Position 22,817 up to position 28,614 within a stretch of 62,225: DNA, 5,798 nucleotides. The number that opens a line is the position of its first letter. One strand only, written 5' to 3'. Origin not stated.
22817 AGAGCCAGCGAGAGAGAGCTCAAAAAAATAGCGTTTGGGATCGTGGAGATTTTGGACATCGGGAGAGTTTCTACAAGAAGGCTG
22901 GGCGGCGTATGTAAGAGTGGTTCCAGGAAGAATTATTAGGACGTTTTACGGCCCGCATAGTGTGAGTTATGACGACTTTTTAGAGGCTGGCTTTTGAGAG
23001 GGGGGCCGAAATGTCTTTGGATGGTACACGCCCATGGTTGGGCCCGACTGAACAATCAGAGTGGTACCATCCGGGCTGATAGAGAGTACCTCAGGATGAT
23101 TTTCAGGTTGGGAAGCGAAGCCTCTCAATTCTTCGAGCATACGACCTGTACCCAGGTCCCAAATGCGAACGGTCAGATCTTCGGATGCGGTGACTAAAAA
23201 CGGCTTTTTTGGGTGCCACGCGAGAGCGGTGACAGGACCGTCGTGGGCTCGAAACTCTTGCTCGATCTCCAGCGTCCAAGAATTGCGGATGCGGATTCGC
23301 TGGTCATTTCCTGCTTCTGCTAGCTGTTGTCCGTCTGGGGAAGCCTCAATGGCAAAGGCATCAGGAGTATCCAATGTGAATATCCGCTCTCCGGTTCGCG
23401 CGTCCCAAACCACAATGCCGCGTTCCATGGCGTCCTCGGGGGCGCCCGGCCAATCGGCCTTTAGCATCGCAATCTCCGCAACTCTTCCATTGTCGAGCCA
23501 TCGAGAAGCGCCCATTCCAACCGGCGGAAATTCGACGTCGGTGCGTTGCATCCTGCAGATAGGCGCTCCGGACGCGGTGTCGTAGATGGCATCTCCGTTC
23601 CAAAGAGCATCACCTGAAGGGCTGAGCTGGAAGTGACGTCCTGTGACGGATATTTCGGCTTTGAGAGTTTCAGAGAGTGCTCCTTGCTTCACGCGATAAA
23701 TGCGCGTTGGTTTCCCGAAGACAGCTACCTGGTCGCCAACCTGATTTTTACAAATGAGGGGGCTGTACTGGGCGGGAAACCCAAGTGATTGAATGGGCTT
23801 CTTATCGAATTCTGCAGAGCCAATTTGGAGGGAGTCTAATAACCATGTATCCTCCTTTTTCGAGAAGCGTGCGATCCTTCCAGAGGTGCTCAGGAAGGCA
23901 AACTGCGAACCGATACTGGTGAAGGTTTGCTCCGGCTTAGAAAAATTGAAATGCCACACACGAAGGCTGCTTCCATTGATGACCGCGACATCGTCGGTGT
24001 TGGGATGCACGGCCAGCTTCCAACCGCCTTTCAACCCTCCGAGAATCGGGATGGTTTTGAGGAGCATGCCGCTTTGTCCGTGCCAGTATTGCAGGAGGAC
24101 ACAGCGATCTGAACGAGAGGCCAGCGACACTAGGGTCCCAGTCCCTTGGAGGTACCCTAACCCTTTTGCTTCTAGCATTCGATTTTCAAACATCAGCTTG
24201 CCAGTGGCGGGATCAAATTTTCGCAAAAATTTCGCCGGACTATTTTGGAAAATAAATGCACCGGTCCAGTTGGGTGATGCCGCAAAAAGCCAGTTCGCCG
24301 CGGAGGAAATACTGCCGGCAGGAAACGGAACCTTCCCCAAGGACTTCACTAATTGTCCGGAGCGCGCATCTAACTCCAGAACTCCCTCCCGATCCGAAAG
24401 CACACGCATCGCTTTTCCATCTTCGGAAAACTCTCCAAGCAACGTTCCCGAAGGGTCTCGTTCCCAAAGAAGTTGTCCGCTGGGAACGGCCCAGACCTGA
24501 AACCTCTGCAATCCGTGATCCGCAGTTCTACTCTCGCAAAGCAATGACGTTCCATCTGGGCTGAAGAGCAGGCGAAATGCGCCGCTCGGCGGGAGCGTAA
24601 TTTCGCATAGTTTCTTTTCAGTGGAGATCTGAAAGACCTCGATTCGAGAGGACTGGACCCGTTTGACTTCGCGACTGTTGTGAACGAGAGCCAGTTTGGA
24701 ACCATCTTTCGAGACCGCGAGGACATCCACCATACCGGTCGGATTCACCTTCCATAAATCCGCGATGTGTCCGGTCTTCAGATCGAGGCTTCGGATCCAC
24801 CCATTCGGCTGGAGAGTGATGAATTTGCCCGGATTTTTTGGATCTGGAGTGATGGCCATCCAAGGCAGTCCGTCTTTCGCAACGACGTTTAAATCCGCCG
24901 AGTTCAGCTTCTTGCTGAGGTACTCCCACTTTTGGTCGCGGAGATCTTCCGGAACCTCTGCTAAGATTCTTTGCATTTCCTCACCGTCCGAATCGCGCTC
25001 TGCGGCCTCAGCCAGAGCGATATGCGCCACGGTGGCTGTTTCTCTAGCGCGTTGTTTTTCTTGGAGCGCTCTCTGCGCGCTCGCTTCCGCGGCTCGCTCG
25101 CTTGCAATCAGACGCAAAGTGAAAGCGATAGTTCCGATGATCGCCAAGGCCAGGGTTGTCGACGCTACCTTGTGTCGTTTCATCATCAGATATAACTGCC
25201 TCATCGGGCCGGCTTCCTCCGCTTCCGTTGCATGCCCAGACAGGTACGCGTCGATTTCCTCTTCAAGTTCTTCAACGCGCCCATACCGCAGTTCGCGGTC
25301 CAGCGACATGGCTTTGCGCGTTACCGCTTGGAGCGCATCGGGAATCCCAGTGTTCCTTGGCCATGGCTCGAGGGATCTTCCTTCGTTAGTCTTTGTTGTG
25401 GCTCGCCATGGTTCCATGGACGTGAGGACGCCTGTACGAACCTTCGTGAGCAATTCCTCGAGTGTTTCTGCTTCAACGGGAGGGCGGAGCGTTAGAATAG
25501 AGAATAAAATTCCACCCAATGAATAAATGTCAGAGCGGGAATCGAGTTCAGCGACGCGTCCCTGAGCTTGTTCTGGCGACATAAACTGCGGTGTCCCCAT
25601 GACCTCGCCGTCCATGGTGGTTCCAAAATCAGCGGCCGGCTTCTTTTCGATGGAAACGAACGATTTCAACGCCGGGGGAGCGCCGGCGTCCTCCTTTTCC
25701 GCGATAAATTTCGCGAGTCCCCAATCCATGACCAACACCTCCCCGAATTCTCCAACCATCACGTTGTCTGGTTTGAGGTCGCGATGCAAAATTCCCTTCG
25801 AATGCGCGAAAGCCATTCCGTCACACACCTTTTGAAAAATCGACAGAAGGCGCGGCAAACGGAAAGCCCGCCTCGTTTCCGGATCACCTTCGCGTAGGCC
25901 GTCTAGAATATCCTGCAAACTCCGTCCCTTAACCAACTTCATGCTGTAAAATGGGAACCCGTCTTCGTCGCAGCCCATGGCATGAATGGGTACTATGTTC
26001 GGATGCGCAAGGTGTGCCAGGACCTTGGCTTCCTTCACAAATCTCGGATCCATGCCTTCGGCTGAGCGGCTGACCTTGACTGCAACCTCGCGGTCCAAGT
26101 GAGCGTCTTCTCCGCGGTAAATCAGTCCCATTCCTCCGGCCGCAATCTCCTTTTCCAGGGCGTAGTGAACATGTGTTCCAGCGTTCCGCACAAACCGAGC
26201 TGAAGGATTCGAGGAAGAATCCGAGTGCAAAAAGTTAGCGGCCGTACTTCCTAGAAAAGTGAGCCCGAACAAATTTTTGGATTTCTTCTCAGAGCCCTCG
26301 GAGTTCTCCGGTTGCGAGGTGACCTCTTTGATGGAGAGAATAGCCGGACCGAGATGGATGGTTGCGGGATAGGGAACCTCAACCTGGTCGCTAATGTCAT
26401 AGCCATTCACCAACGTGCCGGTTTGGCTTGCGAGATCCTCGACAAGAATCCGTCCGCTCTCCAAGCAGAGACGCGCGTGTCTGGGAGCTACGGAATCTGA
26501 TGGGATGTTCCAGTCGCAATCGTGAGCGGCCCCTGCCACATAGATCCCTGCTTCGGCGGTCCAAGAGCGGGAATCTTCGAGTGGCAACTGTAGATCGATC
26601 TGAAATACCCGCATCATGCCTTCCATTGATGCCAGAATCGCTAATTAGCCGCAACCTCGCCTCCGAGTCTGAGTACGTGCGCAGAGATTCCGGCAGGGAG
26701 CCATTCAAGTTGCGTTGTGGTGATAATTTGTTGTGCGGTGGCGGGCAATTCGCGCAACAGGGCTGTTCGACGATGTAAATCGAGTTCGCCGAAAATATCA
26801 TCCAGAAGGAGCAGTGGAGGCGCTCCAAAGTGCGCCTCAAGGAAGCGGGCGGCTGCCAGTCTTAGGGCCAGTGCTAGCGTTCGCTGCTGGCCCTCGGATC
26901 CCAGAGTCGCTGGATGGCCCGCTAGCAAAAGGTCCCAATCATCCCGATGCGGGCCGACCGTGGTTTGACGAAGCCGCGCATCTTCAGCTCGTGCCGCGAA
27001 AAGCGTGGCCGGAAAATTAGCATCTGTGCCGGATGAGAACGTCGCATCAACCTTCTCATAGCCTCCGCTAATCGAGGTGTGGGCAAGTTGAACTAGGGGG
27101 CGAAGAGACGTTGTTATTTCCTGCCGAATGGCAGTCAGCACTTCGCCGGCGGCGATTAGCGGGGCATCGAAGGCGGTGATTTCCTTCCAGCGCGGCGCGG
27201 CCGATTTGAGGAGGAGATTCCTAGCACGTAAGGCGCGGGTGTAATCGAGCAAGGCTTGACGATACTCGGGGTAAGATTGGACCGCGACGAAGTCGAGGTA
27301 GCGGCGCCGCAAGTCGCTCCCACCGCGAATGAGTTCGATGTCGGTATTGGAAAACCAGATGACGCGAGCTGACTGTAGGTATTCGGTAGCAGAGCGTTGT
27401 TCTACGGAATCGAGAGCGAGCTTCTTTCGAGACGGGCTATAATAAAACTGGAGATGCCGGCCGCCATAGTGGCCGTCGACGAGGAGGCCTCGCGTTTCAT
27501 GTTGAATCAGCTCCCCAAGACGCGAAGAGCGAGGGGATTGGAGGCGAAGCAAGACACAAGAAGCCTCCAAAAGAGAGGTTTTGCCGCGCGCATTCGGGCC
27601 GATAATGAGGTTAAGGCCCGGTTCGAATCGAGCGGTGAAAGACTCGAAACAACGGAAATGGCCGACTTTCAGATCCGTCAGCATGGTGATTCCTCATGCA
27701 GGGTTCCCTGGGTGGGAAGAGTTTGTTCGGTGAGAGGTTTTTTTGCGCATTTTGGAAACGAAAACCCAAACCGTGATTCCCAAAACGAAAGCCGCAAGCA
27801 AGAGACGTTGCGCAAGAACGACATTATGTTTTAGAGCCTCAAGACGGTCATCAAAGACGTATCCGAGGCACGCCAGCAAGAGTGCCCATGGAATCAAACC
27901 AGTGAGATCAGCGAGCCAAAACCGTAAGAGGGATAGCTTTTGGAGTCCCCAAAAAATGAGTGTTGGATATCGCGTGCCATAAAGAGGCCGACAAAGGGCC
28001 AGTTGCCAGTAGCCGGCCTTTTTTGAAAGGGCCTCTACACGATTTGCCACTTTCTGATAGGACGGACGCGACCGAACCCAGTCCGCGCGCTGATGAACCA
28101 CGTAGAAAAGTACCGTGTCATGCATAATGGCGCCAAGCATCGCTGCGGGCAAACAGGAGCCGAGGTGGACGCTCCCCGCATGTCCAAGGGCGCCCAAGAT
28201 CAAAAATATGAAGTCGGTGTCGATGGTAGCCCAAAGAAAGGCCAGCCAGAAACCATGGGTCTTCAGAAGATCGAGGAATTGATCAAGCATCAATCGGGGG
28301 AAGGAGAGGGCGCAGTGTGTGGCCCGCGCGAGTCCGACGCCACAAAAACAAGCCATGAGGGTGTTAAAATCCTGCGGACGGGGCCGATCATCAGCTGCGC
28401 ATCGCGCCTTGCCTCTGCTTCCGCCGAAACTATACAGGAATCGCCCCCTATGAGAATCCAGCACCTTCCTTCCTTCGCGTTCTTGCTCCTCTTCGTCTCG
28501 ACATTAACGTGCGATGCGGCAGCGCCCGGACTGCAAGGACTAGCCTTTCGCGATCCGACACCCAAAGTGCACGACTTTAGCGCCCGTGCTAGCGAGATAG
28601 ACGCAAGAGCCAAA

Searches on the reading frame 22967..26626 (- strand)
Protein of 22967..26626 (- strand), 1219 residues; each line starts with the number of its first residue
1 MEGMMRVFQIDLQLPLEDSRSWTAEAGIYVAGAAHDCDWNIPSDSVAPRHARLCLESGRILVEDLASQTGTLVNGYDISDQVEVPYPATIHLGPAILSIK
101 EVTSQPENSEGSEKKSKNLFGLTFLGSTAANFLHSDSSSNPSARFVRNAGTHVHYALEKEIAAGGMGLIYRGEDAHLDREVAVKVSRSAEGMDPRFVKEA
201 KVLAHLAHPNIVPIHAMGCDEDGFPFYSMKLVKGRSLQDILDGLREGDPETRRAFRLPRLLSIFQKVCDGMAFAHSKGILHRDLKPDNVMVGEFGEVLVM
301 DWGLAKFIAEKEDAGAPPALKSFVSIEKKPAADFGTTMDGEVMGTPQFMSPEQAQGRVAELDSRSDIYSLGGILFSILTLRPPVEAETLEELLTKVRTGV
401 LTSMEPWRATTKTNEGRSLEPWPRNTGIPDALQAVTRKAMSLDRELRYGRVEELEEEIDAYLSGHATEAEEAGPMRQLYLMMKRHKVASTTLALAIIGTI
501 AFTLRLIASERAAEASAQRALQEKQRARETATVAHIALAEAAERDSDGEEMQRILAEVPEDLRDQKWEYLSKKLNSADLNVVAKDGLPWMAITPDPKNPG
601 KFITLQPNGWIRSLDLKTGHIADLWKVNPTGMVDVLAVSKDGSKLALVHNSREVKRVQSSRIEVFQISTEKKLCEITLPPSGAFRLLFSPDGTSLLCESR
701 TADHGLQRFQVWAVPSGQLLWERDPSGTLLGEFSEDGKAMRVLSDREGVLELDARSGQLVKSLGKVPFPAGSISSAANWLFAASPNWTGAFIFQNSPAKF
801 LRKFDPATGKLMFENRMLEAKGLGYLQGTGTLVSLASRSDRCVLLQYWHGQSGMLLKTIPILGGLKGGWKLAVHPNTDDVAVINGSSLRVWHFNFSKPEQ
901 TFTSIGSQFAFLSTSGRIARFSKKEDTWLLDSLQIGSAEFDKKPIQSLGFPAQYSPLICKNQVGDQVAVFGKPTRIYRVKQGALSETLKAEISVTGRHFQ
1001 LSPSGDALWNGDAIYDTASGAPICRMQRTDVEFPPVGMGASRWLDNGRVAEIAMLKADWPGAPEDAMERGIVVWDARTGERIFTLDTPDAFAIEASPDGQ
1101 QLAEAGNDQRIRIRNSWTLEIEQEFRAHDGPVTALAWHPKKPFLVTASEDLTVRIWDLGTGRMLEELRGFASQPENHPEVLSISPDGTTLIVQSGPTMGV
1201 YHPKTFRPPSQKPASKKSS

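Call 9: search_protein_families(library=pfam, proteins=[window:22967-26626:-], max_evalue=0.001)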
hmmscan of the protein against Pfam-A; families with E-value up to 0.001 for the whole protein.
window:22967-26626:- (1219 aa): 21 families
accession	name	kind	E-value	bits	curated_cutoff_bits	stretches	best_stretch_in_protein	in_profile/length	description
PF00069.31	Pkinase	-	1e-31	110.7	31.7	1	155-449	1-253/263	Protein kinase domain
PF07714.23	PK_Tyr_Ser-Thr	-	3.3e-23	82.8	23.1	1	157-399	3-220/258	Protein tyrosine and serine/threonine kinase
PF25174.1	Beta-prop_THOC3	-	7e-22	78.2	305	1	1092-1194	7-107/272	THOC3 beta-propeller domain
PF25173.1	Beta-prop_WDR3_1st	-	3.9e-17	63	154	1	1070-1171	10-113/184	WDR3 first beta-propeller domain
PF24817.1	WD40_WDHD1_1st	-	3.1e-13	50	109.9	1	1080-1202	79-206/291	WDHD1 first WD40 domain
PF00400.38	WD40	-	1.1e-12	48.3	27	1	1123-1157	5-39/39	WD domain, G-beta repeat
PF24807.1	WD40_CDC20-Fz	-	1.4e-11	44.7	200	1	1069-1167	113-218/292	CDC20/Fizzy WD40 domain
PF24814.1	WD40_Prp19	-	2.3e-11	43.7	320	1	1091-1189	53-149/281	Prp19 WD40 domain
PF23414.1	Beta-prop_EML_2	-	4.5e-11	43.1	90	1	1133-1193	2-57/266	Echinoderm microtubule-associated protein second beta-propeller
PF00498.31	FHA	-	1.7e-10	41.6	20.7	1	30-93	2-67/67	FHA domain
PF25175.1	Beta-prop_WDR5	-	3.2e-10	40.2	250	1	1092-1171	15-94/296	WDR5 beta-propeller domain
PF25168.1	Beta-prop_WDR36-Utp21_2nd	-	5.6e-10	39.5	84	1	1072-1201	182-307/335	WDR36/Utp21 second beta-propeller domain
PF23393.2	Beta-prop_WDR90_POC16_2nd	-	8e-08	32.2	60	1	1071-1191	18-143/291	WDR90/POC16, second beta-propeller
PF16697.10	Yop-YscD_cpl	-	1.4e-07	32.1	33.2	1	25-100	15-91/94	Inner membrane component of T3SS, cytoplasmic domain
PF12894.13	ANAPC4_WD40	-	9.6e-07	29.4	22.9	1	1113-1168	26-77/91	Anaphase-promoting complex subunit 4 WD40 domain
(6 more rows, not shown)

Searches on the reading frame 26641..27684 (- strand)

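Call 9: search_protein_families(library=pfam, proteins=[window:26641-27684:-], max_evalue=0.001)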
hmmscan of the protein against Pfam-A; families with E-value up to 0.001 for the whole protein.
window:26641-27684:- (347 aa): 4 families
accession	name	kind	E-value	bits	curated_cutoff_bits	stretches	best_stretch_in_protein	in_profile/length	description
PF02463.25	SMC_N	-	1.7e-14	54.2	40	1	2-325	2-198/220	RecF/RecN/SMC N terminal domain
PF13476.12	AAA_23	-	4.9e-10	40.8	27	1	5-55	2-52/201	AAA domain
PF13175.12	AAA_15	-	1.6e-07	31.7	32.1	1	1-42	1-43/374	AAA ATPase domain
PF13304.12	AAA_21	-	2.4e-07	31.5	27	0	263-325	239-298/304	AAA domain, putative AbiEii toxin, Type IV TA system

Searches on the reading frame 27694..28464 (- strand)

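Call 9: search_protein_families(library=pfam, proteins=[window:27694-28464:-], max_evalue=0.001)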
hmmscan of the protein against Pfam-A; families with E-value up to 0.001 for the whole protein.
window:27694-28464:- (256 aa): 1 family
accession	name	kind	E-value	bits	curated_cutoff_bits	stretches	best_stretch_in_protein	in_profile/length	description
PF09335.16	VTT_dom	-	4.8e-11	43.6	33.9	1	86-202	6-122/123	VTT domain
